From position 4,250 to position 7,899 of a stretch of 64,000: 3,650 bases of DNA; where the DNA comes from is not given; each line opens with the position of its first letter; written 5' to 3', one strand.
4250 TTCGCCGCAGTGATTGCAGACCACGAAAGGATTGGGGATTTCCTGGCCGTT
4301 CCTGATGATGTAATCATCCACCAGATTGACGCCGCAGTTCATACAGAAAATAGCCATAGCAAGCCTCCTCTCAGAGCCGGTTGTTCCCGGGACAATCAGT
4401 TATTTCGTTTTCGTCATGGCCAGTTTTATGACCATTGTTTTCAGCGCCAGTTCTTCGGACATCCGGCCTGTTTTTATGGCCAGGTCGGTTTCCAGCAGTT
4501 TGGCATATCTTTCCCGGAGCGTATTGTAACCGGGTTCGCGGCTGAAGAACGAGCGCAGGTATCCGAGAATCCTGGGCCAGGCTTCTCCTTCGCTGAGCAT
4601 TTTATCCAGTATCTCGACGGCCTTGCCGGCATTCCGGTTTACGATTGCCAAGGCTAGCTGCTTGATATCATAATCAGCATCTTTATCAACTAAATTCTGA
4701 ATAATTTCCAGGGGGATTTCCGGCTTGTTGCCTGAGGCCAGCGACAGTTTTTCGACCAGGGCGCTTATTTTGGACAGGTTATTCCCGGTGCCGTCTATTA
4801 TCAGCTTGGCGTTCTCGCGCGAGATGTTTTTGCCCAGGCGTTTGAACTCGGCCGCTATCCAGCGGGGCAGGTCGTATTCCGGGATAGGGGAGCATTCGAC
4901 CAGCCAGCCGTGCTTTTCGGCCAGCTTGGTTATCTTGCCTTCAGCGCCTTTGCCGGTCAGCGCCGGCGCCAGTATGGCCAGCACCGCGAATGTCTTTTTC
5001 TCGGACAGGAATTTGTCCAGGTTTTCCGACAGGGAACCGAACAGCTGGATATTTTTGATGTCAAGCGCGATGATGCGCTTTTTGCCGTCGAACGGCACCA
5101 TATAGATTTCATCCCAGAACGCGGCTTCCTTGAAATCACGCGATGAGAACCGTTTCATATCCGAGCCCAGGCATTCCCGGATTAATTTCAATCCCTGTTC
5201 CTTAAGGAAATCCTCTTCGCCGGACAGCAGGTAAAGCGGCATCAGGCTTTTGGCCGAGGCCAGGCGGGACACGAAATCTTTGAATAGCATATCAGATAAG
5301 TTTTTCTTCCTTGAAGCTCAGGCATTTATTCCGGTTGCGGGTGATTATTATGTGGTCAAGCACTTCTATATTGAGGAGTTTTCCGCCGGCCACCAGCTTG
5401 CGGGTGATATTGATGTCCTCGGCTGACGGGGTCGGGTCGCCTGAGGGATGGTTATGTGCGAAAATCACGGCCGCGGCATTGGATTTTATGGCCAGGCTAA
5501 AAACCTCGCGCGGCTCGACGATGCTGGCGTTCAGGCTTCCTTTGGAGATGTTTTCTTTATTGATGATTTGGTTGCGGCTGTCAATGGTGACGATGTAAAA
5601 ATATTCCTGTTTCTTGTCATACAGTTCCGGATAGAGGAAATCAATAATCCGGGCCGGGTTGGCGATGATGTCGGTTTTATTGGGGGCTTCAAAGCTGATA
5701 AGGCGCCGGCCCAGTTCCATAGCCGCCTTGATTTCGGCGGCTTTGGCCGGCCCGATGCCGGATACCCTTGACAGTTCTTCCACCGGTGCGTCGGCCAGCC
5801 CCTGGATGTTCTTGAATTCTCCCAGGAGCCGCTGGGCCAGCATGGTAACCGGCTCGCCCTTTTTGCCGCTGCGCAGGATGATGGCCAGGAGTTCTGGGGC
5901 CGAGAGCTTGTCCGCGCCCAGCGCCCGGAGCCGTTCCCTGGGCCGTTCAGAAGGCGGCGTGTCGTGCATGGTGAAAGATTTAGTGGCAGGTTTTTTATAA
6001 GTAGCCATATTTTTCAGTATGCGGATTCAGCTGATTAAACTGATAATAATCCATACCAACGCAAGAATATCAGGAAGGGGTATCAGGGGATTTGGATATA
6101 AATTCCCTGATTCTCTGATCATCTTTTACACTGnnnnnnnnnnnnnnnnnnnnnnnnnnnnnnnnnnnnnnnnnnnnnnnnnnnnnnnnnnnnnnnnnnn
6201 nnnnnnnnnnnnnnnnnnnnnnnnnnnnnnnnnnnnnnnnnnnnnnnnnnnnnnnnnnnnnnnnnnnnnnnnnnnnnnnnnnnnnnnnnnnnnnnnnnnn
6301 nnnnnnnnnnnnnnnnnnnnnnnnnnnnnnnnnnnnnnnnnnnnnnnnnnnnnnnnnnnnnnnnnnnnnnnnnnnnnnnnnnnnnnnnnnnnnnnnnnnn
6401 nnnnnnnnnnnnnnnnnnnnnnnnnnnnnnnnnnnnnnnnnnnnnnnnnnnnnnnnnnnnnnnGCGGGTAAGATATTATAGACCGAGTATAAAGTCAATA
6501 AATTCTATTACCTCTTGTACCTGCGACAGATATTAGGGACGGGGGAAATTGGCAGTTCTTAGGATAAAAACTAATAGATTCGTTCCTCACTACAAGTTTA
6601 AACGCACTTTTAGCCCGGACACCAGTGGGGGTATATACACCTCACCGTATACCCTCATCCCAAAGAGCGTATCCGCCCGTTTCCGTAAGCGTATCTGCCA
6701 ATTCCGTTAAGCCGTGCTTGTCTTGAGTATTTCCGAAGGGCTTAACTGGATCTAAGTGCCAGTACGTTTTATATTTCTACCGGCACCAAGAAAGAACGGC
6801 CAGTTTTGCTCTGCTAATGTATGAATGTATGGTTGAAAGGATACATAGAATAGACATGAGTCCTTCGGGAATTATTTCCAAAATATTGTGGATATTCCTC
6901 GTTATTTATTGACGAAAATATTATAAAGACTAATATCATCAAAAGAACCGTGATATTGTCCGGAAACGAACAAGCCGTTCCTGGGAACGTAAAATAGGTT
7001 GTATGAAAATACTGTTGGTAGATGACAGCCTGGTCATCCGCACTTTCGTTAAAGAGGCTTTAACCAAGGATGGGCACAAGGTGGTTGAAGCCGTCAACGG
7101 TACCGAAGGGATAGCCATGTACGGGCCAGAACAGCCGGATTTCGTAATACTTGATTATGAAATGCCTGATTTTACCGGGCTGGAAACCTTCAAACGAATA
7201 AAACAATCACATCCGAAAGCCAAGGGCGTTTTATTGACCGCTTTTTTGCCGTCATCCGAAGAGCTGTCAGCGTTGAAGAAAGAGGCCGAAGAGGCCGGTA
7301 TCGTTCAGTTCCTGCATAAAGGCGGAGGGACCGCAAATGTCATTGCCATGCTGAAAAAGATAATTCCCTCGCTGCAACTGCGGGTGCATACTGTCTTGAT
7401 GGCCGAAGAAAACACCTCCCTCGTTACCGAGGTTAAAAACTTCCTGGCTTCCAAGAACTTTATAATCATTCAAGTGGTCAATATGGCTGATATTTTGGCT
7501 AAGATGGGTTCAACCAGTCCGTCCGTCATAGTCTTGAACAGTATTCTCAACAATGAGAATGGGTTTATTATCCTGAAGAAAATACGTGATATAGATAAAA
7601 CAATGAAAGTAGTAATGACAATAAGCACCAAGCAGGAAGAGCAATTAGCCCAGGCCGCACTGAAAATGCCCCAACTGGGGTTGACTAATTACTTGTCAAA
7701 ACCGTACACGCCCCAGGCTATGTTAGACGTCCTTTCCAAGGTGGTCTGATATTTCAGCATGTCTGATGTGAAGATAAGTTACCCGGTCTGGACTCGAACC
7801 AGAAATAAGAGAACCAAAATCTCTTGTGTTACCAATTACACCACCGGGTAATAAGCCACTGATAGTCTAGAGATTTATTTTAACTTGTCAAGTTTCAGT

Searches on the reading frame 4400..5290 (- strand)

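Call 11: search_protein_families(library=pfam, proteins=[window:4400-5290:-], max_evalue=0.001)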
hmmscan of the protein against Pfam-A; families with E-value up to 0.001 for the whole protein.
window:4400-5290:- (296 aa): 2 families
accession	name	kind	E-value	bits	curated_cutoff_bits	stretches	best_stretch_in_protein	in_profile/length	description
PF21694.2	DNA_pol3_delta_C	-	1.2e-08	35.4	27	1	255-290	86-121/121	DNA polymerase III delta subunit, C-terminal domain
PF06144.19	DNA_pol3_delta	-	0.00014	22.3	21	1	20-133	1-123/124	DNA polymerase III, delta subunit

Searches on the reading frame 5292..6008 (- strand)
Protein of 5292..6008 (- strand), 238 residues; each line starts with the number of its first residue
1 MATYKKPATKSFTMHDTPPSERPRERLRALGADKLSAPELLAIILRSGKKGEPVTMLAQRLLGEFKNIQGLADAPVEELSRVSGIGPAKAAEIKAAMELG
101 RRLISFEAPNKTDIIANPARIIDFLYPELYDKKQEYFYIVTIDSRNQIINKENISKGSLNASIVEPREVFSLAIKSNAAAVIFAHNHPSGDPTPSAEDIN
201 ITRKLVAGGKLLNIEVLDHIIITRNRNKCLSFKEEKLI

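Call 11: search_protein_families(library=pfam, proteins=[window:5292-6008:-], max_evalue=0.001)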
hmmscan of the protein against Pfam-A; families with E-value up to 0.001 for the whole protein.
window:5292-6008:- (238 aa): 5 families
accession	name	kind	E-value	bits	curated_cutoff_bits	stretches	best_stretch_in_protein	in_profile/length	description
PF04002.20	RadC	-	2.5e-44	150.5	22.1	1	115-236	1-120/121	RadC-like JAB domain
PF20582.4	UPF0758_N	-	1.2e-25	89.8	27.1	1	15-91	2-77/77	UPF0758 N-terminal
PF12826.13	HHH_2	-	1.5e-06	28.7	27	1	57-94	15-52/64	Helix-hairpin-helix motif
PF14520.12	HHH_5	-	6.5e-06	27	27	1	57-95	14-53/57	Helix-hairpin-helix domain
PF00633.29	HHH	-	0.00014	22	24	1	69-95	3-29/30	Helix-hairpin-helix motif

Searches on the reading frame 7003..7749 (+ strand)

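Call 11: search_protein_families(library=pfam, proteins=[window:7003-7749:+], max_evalue=0.001)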
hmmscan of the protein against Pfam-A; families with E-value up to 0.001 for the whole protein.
window:7003-7749:+ (248 aa): 1 family
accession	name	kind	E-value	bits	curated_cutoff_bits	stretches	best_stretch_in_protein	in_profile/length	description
PF00072.30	Response_reg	-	4e-34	117.6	30.2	2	3-117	1-110/111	Response regulator receiver domain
